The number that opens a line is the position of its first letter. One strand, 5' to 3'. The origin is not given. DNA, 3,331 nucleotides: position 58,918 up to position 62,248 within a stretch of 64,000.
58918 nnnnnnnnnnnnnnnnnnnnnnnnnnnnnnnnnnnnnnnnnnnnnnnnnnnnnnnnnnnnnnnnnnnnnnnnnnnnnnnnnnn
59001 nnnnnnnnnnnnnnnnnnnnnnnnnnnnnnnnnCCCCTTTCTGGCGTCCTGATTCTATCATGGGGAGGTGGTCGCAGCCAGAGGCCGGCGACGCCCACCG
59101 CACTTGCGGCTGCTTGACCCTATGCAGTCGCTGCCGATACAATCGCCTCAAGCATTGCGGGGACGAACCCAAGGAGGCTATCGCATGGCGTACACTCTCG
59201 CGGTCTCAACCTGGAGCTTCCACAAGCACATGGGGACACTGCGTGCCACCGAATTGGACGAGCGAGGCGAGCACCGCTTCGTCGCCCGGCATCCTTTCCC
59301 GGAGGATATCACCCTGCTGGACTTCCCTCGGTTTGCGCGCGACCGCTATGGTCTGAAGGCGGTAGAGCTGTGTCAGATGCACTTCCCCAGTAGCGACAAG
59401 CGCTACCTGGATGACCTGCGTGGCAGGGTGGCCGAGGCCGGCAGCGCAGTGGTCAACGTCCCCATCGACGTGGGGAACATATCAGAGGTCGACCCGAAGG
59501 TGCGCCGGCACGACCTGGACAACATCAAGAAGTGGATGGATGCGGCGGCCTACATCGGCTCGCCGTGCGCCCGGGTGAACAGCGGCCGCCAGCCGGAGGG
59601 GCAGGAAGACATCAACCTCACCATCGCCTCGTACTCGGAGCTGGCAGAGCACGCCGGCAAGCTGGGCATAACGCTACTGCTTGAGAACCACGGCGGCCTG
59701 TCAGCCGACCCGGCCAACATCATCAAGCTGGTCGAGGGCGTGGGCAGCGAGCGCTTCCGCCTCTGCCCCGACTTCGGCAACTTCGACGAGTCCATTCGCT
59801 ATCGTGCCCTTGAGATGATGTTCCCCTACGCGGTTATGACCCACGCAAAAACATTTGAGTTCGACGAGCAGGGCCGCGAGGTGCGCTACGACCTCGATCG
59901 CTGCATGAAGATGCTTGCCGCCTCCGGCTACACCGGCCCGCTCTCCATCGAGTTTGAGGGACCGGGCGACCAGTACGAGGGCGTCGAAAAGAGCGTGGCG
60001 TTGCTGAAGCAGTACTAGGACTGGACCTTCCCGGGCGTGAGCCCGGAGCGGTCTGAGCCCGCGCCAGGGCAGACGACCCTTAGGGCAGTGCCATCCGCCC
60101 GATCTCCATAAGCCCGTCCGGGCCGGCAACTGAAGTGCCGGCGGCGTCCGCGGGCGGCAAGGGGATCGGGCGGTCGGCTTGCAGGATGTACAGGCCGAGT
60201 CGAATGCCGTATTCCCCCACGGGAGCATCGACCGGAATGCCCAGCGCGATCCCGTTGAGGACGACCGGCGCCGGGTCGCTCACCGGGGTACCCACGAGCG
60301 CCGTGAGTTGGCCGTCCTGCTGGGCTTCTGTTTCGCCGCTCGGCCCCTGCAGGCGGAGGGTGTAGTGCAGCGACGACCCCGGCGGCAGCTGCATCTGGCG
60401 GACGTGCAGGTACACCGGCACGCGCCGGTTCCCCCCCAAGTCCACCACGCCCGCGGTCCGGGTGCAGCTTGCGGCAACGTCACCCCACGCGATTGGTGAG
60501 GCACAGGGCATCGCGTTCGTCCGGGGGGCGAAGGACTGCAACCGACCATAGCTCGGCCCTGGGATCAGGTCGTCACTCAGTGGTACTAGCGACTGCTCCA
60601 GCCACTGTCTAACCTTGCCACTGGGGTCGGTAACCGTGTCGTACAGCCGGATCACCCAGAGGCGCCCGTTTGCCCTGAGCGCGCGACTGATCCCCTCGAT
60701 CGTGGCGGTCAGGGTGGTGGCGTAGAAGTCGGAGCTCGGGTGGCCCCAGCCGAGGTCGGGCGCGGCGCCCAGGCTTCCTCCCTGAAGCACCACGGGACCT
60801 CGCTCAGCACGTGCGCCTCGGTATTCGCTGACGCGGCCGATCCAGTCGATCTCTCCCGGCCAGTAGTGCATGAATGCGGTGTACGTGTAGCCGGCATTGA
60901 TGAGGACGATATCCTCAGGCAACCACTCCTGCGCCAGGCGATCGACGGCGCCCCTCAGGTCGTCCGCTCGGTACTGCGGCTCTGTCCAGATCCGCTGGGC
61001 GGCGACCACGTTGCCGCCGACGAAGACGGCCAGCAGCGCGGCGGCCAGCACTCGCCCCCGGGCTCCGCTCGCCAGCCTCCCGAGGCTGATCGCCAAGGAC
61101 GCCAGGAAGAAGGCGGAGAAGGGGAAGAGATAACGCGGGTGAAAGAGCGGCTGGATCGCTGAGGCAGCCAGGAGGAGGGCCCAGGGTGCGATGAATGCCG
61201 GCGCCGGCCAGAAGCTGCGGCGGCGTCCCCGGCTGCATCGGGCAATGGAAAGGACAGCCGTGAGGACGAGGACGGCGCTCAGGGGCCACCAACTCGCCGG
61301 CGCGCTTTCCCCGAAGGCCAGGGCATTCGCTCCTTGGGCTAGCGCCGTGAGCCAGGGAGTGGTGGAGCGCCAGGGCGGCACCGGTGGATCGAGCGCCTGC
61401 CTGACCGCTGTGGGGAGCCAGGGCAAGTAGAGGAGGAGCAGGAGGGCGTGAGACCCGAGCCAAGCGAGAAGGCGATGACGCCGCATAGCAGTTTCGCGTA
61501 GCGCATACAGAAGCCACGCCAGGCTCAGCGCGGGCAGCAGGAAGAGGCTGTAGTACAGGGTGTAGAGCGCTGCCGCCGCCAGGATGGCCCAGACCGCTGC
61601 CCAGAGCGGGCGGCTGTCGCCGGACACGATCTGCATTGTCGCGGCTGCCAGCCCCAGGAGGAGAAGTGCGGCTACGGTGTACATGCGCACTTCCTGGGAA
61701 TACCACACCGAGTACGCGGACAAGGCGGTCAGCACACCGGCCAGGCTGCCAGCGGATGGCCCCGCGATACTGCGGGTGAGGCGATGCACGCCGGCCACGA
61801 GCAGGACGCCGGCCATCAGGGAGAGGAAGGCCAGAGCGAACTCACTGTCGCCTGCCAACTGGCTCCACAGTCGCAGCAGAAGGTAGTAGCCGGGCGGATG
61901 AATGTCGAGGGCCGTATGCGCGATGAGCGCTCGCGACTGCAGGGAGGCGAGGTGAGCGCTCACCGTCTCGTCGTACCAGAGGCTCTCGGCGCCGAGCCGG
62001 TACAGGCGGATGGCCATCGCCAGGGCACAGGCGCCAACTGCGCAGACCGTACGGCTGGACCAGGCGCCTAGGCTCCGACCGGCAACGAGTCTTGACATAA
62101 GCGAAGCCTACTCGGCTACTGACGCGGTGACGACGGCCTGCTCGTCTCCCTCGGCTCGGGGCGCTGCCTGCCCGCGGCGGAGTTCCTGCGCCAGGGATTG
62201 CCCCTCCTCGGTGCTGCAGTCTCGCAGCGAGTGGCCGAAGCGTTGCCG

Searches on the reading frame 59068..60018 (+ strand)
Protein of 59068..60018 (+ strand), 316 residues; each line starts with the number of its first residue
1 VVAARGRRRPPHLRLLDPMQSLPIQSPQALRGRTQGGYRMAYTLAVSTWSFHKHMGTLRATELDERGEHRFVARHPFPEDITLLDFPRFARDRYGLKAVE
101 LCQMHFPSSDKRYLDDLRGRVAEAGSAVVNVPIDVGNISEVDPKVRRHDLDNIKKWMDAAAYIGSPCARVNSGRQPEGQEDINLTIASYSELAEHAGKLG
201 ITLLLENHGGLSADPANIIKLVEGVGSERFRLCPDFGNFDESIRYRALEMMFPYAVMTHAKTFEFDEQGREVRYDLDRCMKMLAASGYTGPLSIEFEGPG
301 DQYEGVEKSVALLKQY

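Call 78: search_protein_families(library=pfam, proteins=[window:59068-60018:+], max_evalue=0.0001)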
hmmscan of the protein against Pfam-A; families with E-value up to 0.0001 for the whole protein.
window:59068-60018:+ (316 aa): 1 family
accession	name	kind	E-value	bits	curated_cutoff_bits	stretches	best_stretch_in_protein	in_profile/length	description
PF01261.30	AP_endonuc_2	-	3.4e-26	92.9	31.1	1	93-315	6-248/249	Xylose isomerase-like TIM barrel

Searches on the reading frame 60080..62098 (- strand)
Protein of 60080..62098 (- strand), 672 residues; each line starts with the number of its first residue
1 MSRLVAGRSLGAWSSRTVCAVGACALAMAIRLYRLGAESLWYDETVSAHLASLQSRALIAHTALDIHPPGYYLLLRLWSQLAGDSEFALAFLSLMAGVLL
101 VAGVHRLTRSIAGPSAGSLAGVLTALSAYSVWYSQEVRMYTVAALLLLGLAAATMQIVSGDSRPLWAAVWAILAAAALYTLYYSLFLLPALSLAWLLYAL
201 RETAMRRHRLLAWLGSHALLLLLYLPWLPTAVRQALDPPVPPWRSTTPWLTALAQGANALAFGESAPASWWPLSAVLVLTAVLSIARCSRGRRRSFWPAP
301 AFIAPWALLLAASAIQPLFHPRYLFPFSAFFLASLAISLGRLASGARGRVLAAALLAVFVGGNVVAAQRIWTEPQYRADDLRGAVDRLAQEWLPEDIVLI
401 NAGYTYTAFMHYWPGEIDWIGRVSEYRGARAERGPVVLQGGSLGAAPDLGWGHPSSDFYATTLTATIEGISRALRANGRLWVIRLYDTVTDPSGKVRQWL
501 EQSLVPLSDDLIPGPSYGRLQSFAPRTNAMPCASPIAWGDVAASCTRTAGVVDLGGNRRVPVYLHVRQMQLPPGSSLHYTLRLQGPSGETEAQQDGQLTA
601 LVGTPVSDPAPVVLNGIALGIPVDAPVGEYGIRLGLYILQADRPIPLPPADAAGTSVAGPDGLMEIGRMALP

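Call 14: search_protein_families(library=pfam, proteins=[window:60080-62098:-], max_evalue=0.00001)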
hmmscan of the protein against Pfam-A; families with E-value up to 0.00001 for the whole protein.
window:60080-62098:- (672 aa): 1 family
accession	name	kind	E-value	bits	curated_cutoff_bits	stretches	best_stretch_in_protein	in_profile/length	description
PF13231.12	PMT_2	-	8.5e-09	36.2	26.1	1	67-228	2-158/160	Dolichyl-phosphate-mannose-protein mannosyltransferase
